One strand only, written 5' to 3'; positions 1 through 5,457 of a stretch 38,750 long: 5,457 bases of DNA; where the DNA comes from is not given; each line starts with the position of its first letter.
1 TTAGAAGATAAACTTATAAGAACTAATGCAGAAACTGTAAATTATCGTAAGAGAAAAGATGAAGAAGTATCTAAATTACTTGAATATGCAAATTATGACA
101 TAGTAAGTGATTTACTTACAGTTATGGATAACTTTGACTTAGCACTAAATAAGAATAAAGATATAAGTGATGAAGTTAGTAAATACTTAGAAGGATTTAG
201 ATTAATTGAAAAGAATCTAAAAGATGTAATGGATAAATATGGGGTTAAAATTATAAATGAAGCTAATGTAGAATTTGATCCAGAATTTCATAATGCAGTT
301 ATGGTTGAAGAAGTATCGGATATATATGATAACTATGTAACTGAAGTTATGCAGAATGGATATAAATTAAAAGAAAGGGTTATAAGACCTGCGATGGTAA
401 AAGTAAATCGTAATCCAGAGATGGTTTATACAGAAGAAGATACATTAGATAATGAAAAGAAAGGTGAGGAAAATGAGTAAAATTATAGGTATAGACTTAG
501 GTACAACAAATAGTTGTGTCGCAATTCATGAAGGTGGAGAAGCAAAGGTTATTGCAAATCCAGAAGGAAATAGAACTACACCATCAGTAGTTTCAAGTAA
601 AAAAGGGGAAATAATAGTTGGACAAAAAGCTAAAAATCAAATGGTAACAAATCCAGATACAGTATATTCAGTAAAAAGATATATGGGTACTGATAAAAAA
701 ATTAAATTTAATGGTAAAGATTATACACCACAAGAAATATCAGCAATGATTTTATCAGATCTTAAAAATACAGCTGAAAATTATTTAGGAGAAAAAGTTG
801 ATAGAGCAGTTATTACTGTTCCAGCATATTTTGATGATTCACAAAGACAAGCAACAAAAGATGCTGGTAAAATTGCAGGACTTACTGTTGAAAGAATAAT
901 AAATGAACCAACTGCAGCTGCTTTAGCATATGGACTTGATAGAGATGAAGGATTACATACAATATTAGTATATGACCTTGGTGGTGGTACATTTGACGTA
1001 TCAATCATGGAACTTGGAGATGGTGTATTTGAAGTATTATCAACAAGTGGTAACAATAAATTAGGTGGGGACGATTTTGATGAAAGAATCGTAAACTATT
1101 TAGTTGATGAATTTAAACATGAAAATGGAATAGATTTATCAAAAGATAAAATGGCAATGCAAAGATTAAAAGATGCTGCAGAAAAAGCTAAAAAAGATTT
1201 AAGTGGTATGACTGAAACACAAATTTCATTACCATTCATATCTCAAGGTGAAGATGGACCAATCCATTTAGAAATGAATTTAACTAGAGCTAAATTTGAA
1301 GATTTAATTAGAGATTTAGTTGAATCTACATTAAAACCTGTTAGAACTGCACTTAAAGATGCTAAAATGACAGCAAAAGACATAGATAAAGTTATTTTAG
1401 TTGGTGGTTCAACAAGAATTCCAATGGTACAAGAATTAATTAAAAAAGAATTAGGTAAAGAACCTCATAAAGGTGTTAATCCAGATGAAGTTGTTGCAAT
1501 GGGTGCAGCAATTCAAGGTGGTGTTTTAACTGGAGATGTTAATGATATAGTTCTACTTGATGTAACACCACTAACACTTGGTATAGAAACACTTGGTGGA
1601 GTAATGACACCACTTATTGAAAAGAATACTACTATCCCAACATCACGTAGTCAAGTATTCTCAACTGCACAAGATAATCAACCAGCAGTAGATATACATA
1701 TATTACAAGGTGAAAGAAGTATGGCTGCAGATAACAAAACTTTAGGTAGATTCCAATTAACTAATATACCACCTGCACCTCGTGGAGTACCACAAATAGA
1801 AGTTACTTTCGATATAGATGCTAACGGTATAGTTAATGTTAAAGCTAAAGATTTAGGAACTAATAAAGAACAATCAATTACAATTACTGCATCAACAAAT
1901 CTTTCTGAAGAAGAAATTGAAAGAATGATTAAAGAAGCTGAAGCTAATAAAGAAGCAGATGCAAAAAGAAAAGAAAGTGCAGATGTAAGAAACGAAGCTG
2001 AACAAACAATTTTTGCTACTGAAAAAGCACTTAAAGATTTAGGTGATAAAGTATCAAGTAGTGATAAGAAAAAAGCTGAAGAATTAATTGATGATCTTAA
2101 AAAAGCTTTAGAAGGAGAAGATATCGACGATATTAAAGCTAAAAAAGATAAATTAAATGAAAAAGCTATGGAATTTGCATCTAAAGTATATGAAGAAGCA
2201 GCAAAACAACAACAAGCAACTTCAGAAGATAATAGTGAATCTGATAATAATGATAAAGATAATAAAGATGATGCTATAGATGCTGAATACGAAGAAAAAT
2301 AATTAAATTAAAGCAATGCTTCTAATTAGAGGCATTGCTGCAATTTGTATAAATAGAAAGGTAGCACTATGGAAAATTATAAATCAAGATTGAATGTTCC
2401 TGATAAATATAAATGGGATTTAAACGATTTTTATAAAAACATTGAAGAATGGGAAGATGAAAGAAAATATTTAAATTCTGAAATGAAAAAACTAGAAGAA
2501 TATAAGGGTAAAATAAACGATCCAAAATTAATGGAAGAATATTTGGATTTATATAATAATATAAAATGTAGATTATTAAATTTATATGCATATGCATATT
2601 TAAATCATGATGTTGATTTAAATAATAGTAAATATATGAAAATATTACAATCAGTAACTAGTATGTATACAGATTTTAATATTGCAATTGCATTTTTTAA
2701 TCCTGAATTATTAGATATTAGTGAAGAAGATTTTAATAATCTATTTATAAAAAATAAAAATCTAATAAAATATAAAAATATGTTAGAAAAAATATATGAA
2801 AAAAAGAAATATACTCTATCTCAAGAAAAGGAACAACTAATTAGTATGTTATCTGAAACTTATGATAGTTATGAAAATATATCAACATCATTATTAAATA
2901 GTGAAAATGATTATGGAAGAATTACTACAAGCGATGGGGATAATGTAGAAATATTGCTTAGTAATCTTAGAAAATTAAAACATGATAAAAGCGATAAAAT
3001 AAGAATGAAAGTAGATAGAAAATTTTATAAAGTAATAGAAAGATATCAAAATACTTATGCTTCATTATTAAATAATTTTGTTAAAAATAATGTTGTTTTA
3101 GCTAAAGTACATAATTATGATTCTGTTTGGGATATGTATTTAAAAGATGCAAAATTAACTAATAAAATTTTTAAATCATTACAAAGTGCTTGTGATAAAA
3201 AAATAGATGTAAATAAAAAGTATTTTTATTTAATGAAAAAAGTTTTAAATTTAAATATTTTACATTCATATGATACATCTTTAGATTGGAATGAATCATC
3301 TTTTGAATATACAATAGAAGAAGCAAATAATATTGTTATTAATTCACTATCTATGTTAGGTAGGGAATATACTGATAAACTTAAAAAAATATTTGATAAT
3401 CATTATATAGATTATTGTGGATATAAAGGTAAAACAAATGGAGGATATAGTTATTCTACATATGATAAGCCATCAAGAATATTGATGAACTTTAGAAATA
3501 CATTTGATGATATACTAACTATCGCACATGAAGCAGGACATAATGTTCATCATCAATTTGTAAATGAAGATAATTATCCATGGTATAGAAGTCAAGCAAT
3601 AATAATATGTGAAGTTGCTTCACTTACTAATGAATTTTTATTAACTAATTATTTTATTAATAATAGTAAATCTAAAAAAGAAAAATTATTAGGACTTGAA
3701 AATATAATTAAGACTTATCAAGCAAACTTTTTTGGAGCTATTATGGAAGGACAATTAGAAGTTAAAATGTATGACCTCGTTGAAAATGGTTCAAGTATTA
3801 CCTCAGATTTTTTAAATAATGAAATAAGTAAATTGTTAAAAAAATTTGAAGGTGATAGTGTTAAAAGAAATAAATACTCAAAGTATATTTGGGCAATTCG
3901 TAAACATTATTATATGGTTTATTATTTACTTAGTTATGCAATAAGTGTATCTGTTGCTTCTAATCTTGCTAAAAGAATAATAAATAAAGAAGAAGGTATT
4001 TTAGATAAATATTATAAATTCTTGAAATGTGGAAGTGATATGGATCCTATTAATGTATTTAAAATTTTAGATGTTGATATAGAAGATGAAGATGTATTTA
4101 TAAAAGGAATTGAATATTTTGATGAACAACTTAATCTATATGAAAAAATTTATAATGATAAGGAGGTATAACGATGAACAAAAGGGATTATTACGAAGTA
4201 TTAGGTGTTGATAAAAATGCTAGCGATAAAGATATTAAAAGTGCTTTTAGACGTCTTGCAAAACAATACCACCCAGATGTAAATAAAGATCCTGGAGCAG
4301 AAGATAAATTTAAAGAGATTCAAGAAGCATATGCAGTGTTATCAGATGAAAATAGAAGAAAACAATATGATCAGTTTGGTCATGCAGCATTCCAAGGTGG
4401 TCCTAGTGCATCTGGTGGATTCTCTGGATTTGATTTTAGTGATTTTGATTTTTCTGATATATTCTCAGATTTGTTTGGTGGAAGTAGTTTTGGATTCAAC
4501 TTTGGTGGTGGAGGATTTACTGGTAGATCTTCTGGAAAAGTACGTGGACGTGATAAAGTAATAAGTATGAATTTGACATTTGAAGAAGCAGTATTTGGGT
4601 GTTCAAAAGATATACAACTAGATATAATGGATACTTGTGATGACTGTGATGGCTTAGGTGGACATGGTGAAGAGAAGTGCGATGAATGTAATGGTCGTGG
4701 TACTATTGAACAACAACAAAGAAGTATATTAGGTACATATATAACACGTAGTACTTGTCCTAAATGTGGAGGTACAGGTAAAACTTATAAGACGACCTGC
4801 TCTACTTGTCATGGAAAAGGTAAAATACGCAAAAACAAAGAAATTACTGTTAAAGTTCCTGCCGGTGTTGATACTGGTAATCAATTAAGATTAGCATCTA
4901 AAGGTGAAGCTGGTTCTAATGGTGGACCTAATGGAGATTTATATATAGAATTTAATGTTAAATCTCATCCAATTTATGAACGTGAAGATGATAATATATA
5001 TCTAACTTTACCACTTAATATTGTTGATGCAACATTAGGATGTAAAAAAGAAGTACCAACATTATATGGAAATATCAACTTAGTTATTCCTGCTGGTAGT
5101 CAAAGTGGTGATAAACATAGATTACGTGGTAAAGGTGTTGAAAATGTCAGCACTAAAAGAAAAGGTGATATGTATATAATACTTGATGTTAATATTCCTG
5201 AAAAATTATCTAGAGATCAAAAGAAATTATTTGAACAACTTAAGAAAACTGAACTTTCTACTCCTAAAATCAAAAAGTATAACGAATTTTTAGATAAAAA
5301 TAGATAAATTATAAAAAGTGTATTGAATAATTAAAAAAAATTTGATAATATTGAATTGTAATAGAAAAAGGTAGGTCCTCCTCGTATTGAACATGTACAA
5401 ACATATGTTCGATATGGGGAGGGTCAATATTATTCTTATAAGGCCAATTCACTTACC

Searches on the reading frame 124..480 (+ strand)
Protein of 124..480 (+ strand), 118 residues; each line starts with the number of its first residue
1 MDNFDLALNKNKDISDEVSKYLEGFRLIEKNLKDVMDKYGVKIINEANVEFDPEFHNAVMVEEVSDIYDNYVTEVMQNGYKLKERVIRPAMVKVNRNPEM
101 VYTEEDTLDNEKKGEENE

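Call 41: search_protein_families(library=pfam, proteins=[window:124-480:+], max_evalue=0.0001)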
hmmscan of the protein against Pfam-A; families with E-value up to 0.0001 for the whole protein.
window:124-480:+ (118 aa): 1 family
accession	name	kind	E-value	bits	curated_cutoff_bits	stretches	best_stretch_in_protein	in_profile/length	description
PF01025.24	GrpE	-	9.1e-31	107.2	25.8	1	1-95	71-164/165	GrpE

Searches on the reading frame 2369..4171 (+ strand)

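Call 41: search_protein_families(library=pfam, proteins=[window:2369-4171:+], max_evalue=0.0001)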
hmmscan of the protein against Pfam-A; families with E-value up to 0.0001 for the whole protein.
window:2369-4171:+ (600 aa): 1 family
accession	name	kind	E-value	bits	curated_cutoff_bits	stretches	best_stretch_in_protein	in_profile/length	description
PF08439.15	Peptidase_M3_N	-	1.1e-11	45.2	25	1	113-179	1-67/70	Oligopeptidase F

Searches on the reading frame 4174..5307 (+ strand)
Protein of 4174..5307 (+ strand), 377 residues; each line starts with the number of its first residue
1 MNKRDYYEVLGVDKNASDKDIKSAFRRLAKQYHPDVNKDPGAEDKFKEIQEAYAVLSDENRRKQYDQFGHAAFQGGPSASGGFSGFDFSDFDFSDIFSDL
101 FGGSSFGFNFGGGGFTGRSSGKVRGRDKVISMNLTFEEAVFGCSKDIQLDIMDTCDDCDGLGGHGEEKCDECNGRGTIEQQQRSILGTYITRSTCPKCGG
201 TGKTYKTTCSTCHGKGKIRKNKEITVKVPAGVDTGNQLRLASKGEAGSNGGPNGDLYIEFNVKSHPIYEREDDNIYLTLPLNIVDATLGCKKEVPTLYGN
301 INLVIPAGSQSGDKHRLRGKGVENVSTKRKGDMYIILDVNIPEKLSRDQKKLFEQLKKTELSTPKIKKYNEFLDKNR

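Call 41: search_protein_families(library=pfam, proteins=[window:4174-5307:+], max_evalue=0.0001)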
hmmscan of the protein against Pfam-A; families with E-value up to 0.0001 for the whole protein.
window:4174-5307:+ (377 aa): 3 families
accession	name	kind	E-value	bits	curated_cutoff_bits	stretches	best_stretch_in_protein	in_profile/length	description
PF01556.23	DnaJ_C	-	6.9e-47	159.7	26.6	1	130-342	3-152/152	DnaJ C terminal domain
PF00226.36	DnaJ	-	4e-28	97.7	27.8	1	5-66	1-63/63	DnaJ domain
PF00684.25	DnaJ_CXXCXGXG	-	9.9e-13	48.6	32.7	1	155-216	1-65/65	DnaJ central domain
